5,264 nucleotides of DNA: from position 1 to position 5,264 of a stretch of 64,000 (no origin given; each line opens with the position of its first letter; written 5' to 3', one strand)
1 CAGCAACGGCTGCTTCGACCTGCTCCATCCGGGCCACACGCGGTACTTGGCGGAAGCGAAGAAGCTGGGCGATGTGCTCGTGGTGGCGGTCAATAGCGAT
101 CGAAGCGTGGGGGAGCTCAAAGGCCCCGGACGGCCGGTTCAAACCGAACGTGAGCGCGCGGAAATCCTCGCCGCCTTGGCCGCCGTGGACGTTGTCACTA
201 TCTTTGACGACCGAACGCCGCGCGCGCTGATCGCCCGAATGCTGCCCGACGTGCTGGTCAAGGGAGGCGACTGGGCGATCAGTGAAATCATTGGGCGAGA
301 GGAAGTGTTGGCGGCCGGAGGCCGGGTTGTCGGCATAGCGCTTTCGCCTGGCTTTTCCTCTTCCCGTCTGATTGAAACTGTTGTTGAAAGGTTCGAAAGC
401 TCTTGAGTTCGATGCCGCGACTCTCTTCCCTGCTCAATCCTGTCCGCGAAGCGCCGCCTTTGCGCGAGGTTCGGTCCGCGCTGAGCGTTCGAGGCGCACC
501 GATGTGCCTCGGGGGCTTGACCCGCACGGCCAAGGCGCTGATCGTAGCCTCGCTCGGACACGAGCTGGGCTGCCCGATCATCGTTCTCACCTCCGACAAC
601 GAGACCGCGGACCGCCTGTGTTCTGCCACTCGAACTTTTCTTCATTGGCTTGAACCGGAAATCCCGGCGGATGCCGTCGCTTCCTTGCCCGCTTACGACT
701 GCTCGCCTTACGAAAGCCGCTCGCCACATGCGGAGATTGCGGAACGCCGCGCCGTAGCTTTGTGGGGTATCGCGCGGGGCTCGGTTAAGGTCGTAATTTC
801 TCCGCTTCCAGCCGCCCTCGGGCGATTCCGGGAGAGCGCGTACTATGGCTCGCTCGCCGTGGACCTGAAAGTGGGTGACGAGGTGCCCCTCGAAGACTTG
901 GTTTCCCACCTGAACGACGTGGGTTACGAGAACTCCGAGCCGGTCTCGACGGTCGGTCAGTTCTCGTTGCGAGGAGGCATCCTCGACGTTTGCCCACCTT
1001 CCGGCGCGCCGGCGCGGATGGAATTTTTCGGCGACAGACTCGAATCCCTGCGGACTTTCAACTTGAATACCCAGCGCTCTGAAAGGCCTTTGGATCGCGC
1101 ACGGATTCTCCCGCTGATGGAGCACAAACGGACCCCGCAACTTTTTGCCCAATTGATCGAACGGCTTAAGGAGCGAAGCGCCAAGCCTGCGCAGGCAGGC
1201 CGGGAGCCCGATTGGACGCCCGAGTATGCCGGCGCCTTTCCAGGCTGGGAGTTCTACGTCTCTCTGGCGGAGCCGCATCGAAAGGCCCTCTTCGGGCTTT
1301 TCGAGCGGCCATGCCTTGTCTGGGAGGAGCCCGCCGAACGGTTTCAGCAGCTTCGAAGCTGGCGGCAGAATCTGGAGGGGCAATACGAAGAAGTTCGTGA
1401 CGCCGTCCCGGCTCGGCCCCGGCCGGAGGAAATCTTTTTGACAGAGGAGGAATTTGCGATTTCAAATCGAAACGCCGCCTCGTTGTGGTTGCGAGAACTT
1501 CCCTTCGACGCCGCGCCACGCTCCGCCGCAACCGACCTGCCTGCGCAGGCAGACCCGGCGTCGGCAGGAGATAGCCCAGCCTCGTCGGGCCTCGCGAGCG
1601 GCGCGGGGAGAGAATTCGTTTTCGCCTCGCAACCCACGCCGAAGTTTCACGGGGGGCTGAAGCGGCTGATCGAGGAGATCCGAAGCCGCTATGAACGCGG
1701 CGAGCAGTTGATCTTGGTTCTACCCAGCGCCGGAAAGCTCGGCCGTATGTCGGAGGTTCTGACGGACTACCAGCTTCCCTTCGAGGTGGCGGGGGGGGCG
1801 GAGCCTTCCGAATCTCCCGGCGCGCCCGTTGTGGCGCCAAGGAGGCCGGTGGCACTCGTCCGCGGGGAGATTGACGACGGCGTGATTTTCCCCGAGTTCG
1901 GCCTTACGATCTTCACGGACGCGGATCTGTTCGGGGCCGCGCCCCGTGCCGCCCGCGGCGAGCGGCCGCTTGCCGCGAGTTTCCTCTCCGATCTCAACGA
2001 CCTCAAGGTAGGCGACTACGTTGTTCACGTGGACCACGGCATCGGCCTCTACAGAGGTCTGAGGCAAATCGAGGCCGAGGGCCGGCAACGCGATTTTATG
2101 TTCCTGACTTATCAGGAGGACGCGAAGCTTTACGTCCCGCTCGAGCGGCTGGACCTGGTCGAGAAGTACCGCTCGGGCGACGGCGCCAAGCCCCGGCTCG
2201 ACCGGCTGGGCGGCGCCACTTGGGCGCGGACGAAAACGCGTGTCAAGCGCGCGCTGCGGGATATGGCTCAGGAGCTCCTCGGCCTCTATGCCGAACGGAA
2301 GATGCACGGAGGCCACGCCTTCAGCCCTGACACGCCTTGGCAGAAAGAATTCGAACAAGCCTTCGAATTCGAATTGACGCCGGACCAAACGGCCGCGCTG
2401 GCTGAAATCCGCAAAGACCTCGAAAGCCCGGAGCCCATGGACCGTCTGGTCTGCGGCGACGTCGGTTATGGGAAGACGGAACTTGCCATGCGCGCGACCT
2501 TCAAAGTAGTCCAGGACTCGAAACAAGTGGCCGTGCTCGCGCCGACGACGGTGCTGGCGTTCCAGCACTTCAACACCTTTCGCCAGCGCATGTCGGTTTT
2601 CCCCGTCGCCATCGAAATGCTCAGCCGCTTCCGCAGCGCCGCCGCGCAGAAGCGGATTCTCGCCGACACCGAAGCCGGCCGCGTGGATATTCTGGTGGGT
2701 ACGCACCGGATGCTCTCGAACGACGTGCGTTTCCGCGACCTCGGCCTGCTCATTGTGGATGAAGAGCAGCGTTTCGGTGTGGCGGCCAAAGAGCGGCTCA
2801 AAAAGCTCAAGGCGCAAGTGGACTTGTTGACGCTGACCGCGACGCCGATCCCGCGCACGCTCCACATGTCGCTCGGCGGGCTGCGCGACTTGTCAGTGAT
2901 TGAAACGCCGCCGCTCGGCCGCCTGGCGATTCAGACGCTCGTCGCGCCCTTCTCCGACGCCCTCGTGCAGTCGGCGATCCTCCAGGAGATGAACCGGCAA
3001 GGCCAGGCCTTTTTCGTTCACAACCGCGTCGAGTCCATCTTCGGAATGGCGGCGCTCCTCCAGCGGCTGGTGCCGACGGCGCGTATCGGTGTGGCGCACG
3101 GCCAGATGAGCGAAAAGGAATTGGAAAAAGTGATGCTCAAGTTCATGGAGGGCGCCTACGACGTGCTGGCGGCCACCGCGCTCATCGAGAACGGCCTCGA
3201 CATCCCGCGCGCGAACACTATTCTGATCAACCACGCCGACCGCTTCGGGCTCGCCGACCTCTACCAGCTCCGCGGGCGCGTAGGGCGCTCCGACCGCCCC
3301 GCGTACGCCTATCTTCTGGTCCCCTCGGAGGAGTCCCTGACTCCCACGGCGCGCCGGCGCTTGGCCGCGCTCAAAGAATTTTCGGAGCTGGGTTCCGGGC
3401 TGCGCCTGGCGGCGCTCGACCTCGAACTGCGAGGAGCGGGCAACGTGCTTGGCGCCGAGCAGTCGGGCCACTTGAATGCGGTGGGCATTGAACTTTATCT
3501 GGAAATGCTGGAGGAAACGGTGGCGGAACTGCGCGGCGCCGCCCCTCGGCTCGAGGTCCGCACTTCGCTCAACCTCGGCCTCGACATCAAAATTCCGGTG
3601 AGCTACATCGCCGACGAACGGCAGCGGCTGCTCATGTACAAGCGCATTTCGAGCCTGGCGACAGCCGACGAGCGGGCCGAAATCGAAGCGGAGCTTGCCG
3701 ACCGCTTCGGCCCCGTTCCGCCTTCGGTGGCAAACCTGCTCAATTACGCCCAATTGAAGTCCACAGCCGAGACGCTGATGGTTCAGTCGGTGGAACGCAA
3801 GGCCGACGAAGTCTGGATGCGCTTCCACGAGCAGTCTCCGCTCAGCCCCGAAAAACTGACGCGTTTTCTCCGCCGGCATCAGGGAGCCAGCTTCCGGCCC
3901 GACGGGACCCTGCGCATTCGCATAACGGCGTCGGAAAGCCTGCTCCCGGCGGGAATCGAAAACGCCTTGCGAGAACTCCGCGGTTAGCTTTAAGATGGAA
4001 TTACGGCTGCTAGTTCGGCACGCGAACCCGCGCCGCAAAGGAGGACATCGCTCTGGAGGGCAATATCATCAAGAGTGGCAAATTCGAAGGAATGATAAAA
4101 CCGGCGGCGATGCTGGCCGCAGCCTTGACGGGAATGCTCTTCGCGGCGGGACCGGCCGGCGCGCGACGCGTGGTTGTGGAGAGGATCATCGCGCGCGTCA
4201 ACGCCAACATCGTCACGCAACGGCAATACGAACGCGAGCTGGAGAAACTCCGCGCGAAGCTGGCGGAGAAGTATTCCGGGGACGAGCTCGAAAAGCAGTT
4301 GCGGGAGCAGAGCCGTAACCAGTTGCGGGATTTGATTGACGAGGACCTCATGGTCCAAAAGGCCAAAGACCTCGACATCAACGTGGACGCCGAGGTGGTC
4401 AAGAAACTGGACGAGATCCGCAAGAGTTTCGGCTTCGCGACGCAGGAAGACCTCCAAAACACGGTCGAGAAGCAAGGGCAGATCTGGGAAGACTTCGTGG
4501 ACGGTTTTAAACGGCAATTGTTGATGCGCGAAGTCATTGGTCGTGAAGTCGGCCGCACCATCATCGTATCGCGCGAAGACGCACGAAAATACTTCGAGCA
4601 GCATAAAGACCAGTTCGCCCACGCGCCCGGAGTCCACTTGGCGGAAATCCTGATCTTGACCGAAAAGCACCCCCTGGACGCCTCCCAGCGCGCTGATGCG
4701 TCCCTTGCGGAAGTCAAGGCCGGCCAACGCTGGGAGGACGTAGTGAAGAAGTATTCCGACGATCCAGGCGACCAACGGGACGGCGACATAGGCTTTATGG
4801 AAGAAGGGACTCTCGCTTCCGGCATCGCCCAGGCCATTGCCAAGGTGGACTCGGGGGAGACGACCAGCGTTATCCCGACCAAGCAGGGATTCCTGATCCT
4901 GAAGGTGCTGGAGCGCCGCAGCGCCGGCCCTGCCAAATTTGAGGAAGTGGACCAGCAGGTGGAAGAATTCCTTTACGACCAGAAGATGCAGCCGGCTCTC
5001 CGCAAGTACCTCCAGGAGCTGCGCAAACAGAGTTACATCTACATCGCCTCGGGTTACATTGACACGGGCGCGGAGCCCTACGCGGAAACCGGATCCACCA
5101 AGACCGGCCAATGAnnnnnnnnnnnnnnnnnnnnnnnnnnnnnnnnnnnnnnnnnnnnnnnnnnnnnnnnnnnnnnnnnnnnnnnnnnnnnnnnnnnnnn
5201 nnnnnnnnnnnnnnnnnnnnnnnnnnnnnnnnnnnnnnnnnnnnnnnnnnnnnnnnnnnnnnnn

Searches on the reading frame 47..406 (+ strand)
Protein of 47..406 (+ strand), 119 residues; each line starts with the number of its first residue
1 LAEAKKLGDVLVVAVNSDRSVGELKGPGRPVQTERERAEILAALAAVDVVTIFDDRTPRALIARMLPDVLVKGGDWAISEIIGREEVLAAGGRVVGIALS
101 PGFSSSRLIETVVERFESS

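Call 24: search_protein_families(library=pfam, proteins=[window:47-406:+], max_evalue=0.00001)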
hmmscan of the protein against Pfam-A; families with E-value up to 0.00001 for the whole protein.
window:47-406:+ (119 aa): 1 family
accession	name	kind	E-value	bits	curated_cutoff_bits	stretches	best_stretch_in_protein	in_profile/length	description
PF01467.32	CTP_transf_like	-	2.1e-07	31.6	21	1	3-79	19-93/133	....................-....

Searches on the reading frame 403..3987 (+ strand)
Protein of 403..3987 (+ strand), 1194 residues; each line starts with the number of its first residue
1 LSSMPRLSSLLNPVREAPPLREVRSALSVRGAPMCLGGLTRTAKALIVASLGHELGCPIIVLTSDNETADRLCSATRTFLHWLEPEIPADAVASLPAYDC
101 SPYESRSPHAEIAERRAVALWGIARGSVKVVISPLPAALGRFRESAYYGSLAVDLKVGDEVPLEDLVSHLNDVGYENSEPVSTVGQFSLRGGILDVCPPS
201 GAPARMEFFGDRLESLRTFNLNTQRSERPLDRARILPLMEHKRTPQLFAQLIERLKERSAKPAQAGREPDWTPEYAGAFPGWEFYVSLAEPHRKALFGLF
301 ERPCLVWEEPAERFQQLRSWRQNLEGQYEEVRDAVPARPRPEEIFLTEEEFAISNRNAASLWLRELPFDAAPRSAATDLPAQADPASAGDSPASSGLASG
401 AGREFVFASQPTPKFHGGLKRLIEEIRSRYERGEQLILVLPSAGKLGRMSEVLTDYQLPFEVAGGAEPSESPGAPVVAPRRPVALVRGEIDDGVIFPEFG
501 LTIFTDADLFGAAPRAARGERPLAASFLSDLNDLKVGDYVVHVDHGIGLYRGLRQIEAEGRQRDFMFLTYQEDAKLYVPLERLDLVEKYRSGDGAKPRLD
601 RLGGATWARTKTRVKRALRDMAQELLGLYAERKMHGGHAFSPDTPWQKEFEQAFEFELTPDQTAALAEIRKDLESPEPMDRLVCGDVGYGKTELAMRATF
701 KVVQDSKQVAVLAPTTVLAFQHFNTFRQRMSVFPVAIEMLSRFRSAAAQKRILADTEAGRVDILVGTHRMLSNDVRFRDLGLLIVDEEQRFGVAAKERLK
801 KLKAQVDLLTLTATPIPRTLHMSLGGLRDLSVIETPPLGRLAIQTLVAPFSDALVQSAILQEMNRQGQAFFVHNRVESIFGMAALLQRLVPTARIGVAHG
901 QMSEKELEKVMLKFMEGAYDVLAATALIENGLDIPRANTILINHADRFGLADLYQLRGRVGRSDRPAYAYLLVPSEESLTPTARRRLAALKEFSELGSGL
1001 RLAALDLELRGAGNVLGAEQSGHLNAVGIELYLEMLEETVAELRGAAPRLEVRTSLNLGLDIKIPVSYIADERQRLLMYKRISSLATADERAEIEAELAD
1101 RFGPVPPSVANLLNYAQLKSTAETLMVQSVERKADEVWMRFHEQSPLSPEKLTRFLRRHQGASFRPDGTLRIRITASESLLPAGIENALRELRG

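Call 24: search_protein_families(library=pfam, proteins=[window:403-3987:+], max_evalue=0.00001)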
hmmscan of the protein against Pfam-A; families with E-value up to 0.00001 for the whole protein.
window:403-3987:+ (1194 aa): 6 families
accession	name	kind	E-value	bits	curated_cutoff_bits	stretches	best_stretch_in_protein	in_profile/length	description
PF03461.20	TRCF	-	5.2e-26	91.3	25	1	1059-1151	2-94/95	TRCF domain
PF00270.35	DEAD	-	1.7e-22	80.4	26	1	659-820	1-164/167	DEAD/DEAH box helicase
PF02559.22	CarD_TRCF_RID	-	1.3e-19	70.4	23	1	534-589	1-56/57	CarD-like/TRCF RID domain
PF17757.6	UvrB_inter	-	4.2e-19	68.9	22.9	1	153-238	1-88/91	UvrB interaction domain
PF00271.37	Helicase_C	-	1.6e-17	64.2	23.5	1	860-963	10-109/110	Helicase conserved C-terminal domain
PF04851.21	ResIII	-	3.2e-08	34.1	22.5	1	656-815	2-162/164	Type III restriction enzyme, res subunit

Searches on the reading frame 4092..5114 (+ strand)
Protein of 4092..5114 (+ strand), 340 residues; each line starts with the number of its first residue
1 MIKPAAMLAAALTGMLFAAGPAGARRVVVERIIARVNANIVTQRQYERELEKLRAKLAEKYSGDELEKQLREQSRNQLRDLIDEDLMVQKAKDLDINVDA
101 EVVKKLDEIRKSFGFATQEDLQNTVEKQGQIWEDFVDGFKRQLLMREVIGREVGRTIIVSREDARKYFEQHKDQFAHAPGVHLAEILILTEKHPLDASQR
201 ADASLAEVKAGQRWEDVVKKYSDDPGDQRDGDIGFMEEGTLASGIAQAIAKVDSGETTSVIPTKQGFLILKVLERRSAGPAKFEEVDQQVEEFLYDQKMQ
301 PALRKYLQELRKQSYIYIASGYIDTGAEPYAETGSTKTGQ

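Call 24: search_protein_families(library=pfam, proteins=[window:4092-5114:+], max_evalue=0.00001)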
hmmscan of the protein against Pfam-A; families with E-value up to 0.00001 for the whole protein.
window:4092-5114:+ (340 aa): 6 families
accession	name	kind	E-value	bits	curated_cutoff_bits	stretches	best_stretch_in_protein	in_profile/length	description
PF13145.12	Rotamase_2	-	1.5e-15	58.5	27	1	159-287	1-120/121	PPIC-type PPIASE domain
PF00639.27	Rotamase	-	1.7e-12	48.6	21.7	1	193-272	14-95/97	PPIC-type PPIASE domain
PF13616.12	Rotamase_3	-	4.8e-12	46.9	22.5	1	178-275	14-115/116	PPIC-type PPIASE domain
PF13624.11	SurA_N_3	-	1.8e-09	38.1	27.2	1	26-148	35-161/162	SurA-like N-terminal domain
PF09312.16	SurA_N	-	3.6e-07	30.8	30.8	1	29-148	1-117/118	SurA N-terminal domain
PF13623.11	SurA_N_2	-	3.4e-06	27.4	28.5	0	29-105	39-117/145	SurA-like N-terminal domain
